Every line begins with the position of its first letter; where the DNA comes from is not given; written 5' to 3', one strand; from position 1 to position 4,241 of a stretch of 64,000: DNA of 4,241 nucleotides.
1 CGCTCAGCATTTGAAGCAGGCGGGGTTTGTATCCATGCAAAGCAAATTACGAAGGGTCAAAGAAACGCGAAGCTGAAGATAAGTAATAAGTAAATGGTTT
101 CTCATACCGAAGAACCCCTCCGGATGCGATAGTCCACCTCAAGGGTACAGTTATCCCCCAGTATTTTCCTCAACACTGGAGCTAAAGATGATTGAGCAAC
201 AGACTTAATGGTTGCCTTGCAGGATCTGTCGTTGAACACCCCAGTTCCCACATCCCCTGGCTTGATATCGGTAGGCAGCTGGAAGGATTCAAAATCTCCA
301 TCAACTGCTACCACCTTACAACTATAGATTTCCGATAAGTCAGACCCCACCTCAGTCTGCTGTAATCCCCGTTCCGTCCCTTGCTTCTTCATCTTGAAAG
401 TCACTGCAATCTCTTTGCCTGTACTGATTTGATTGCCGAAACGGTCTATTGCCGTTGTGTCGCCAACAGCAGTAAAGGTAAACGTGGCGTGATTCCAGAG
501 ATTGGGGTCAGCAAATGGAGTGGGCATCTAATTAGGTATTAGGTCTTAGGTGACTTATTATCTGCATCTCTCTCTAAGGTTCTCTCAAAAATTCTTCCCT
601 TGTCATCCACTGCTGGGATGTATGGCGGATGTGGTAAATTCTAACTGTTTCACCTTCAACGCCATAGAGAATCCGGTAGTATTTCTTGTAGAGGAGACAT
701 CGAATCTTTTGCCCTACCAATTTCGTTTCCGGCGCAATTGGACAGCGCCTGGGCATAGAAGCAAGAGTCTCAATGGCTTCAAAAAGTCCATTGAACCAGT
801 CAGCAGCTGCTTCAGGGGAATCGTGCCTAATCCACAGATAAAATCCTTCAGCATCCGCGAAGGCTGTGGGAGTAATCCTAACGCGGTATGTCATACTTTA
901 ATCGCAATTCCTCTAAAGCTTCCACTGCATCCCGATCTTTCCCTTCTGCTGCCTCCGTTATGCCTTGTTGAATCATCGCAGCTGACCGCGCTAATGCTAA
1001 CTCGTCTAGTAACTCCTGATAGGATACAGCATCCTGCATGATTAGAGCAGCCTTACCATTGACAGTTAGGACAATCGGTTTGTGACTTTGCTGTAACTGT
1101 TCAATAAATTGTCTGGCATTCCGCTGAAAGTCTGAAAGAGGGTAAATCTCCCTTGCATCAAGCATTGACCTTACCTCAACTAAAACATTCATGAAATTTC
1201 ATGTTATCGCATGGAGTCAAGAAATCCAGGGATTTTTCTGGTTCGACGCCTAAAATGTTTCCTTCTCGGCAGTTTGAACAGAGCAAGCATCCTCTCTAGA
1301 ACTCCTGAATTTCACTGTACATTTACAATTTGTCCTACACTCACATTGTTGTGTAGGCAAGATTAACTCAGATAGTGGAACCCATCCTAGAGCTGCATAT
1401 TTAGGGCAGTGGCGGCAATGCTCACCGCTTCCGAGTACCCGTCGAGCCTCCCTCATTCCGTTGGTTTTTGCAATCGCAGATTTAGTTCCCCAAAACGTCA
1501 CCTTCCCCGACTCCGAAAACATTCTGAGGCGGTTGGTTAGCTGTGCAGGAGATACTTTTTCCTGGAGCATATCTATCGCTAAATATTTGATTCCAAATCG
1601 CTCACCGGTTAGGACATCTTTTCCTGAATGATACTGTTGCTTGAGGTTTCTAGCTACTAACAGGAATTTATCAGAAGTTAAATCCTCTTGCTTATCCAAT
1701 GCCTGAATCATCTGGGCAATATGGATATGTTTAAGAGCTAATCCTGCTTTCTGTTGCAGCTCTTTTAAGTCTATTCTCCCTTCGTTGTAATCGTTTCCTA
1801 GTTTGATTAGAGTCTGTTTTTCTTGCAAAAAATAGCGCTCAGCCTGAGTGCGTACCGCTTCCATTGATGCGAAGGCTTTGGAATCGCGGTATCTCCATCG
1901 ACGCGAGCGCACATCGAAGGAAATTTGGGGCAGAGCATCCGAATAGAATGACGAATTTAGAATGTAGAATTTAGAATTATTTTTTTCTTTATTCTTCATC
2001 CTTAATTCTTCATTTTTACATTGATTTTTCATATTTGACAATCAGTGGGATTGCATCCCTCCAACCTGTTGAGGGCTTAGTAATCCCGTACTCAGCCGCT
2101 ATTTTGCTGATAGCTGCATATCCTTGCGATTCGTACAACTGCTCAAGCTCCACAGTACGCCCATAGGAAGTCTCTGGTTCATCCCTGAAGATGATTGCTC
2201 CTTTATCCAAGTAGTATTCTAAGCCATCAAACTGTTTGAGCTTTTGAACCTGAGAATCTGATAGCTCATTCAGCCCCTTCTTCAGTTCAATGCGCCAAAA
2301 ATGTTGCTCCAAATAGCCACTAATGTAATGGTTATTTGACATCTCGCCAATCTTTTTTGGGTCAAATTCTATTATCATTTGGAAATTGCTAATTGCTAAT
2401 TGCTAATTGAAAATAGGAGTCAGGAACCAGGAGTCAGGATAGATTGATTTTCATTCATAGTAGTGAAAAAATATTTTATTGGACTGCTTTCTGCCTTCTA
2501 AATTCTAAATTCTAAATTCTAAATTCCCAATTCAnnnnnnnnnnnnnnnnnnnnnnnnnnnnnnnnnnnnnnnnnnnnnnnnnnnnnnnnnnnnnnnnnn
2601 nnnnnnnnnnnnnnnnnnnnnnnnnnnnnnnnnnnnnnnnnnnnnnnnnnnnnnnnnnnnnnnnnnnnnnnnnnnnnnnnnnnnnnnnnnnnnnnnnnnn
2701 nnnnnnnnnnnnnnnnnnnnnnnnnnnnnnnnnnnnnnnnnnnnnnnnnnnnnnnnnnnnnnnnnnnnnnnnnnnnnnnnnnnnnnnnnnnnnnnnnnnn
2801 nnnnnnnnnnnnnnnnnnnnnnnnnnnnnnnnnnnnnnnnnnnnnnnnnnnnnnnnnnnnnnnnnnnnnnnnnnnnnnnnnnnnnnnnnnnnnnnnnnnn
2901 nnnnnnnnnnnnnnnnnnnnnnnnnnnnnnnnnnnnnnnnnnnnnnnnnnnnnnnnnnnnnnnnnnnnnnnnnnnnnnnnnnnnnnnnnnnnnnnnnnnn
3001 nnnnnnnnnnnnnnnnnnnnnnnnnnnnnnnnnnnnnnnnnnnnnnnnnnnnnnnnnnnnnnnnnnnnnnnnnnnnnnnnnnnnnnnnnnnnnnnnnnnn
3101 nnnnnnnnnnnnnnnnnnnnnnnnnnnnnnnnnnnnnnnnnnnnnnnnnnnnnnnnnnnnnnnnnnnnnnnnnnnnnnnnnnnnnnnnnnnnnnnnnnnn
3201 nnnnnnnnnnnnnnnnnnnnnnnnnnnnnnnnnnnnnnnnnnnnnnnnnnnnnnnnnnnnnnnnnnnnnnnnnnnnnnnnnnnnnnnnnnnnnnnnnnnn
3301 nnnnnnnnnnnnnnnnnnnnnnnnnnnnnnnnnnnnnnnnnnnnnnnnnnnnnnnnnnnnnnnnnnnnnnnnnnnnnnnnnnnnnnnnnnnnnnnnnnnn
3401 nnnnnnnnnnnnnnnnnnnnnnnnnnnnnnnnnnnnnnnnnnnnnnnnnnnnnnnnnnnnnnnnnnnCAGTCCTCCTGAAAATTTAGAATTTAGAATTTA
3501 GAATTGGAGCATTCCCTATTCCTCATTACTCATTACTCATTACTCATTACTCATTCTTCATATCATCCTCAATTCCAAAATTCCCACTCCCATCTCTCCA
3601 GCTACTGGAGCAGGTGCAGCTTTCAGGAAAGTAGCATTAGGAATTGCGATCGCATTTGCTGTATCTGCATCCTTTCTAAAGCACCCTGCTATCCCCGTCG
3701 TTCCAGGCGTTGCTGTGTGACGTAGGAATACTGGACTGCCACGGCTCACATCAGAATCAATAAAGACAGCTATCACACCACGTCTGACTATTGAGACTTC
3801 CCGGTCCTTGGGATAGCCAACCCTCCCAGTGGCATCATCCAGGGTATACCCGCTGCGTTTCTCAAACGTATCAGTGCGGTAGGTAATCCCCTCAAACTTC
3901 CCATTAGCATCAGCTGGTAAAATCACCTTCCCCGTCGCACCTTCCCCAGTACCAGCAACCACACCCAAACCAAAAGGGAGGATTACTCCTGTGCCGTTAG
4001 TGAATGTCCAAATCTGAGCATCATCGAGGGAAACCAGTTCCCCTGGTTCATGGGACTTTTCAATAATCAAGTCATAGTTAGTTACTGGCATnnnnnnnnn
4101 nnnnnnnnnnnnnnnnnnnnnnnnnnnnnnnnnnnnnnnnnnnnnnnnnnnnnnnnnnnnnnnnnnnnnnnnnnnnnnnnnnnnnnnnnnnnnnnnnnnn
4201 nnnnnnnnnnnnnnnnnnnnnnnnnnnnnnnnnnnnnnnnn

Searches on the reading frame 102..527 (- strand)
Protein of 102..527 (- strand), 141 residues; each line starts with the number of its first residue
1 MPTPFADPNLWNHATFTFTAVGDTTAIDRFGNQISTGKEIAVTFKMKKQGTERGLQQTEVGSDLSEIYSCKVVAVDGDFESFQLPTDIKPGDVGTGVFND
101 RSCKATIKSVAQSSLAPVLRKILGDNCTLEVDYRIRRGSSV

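Call 48: search_protein_families(library=pfam, proteins=[window:102-527:-], max_evalue=0.05)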
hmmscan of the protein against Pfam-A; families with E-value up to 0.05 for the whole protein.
window:102-527:- (141 aa): 0 families

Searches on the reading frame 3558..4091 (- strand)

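Call 23: search_protein_families(library=pfam, proteins=[window:3558-4091:-], max_evalue=0.001)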
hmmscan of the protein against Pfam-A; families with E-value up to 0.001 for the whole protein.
window:3558-4091:- (177 aa): 2 families
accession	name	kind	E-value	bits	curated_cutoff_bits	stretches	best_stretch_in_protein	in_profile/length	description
PF22758.2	Phage_cement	-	6.6e-20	72.1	27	1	16-161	14-137/146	Structural cement protein (E217 gp24/Pam3 gp6)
PF23982.2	XM1_gp53_minor_capsid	-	1.8e-07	31.6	27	1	16-157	13-142/154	XM1 gp53 minor capsid protein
